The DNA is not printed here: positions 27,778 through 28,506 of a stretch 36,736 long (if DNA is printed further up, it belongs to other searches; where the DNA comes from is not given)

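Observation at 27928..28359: ABC permease ORF runs into a DMFase small-subunit-sized soluble module that keeps its own SD and ATG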

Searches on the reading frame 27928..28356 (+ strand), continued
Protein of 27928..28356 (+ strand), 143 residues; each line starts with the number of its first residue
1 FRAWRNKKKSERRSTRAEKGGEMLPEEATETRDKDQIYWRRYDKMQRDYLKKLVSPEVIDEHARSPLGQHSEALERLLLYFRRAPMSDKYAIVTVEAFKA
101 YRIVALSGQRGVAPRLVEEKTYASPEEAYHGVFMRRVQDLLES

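Call 82: search_dna_similar(query=window:27994-28356:+, collection=plasmids, mode=protein, max_rows=30, max_evalue=0.00001)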
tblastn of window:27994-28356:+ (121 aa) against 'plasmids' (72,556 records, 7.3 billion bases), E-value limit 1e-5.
Records with a match: 37; places in all: 38; records where one place covers at least 80% of the query: 34.
Best place of each record, by identity: 60-80% 26; <60% 11.
By first word of the organism name: Agrobacterium 24; Rhizobium 5; Aminobacter 1; Ensifer 1; Caballeronia 1; Rhodococcus 1; Methylobacterium 1; Mycobacterium 1; Paracoccus 1; Halalkalicoccus 1.
By predicted mobility (MOB-suite, as given by PLSDB): conjugative 33; non-mobilizable 2; mobilizable 2.
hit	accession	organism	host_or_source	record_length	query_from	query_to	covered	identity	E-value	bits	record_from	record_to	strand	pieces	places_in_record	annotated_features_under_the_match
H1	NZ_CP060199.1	Aminobacter sp. MDW-2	cell culture,soil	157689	1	121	100%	78.5%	3e-58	199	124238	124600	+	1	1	branched-chain amino acid ABC transporter permease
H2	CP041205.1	Rhizobium sp. NIBRBAC000502774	Genome assembly,Coal mine soil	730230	1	121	100%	72.7%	5e-54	187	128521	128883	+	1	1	branched-chain amino acid ABC transporter permease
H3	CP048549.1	Agrobacterium tumefaciens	walnut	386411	1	121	100%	72.7%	6e-54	187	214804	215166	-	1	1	branched-chain amino acid ABC transporter permease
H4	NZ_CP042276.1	Agrobacterium tumefaciens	Juglans regia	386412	1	121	100%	72.7%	6e-54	187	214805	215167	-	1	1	branched-chain amino acid ABC transporter permease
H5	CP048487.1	Agrobacterium tumefaciens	walnut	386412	1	121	100%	72.7%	6e-54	187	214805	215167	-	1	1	branched-chain amino acid ABC transporter permease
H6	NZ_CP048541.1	Agrobacterium tumefaciens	walnut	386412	1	121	100%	72.7%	6e-54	187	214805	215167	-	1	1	branched-chain amino acid ABC transporter permease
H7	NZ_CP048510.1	Agrobacterium tumefaciens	walnut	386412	1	121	100%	72.7%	6e-54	187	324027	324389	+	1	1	branched-chain amino acid ABC transporter permease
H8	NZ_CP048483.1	Agrobacterium tumefaciens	walnut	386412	1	121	100%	72.7%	6e-54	187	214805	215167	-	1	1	branched-chain amino acid ABC transporter permease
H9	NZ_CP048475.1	Agrobacterium tumefaciens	walnut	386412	1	121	100%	72.7%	6e-54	187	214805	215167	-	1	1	branched-chain amino acid ABC transporter permease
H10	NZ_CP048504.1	Agrobacterium tumefaciens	walnut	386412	1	121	100%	72.7%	6e-54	187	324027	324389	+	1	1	branched-chain amino acid ABC transporter permease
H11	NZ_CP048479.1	Agrobacterium tumefaciens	walnut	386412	1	121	100%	72.7%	6e-54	187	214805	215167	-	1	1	branched-chain amino acid ABC transporter permease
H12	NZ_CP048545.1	Agrobacterium tumefaciens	walnut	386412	1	121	100%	72.7%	6e-54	187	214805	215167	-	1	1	branched-chain amino acid ABC transporter permease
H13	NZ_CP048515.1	Agrobacterium tumefaciens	walnut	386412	1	121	100%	72.7%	6e-54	187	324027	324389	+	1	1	branched-chain amino acid ABC transporter permease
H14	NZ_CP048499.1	Agrobacterium tumefaciens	walnut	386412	1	121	100%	72.7%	6e-54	187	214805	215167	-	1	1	branched-chain amino acid ABC transporter permease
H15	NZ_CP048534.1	Agrobacterium tumefaciens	walnut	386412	1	121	100%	72.7%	6e-54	187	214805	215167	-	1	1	branched-chain amino acid ABC transporter permease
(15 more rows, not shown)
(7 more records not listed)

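Call 83: get_annotated_region(hit=H1, flank=8000)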
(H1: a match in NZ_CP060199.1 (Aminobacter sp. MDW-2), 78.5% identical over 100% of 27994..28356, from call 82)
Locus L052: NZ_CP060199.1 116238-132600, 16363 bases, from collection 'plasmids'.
description: Aminobacter sp. MDW-2 plasmid pMDW2, complete sequence
organism: Aminobacter sp. MDW-2 (NCBI taxid 2666139)
taxonomy: Bacteria; Pseudomonadota; Alphaproteobacteria; Hyphomicrobiales; Phyllobacteriaceae; Aminobacter; Aminobacter sp. MDW-2
host: -; source: cell culture,soil; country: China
typing (MOB-suite, as given by PLSDB): conjugative; relaxase MOBP; mating-pair formation MPF_T
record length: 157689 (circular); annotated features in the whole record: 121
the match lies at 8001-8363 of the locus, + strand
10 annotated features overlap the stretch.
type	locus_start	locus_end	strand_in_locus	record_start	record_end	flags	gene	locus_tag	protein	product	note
CDS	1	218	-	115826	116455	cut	-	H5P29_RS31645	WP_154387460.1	glutathione S-transferase family protein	GO:0006749 - glutathione metabolic process [Evidence IEA]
CDS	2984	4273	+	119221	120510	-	-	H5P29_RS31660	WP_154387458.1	ABC transporter substrate-binding protein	-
CDS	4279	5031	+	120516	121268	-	-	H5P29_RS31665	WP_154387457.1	ATP-binding cassette domain-containing protein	-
CDS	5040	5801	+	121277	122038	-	-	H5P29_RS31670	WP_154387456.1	ATP-binding cassette domain-containing protein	-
CDS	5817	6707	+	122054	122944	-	-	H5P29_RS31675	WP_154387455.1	branched-chain amino acid ABC transporter permease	GO:0015803 - branched-chain amino acid transport [Evidence IEA]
CDS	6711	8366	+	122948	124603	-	-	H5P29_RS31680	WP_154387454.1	branched-chain amino acid ABC transporter permease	GO:0015803 - branched-chain amino acid transport [Evidence IEA]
CDS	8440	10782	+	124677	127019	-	-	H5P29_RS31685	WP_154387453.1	N,N-dimethylformamidase beta subunit family domain-containing protein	-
CDS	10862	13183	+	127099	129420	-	-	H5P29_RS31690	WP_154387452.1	N,N-dimethylformamidase beta subunit family domain-containing protein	-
CDS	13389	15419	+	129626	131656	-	-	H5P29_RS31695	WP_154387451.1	propionyl-CoA synthetase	-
CDS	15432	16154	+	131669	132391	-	-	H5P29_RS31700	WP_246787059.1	haloacid dehalogenase type II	GO:0006805 - xenobiotic metabolic process [Evidence IEA]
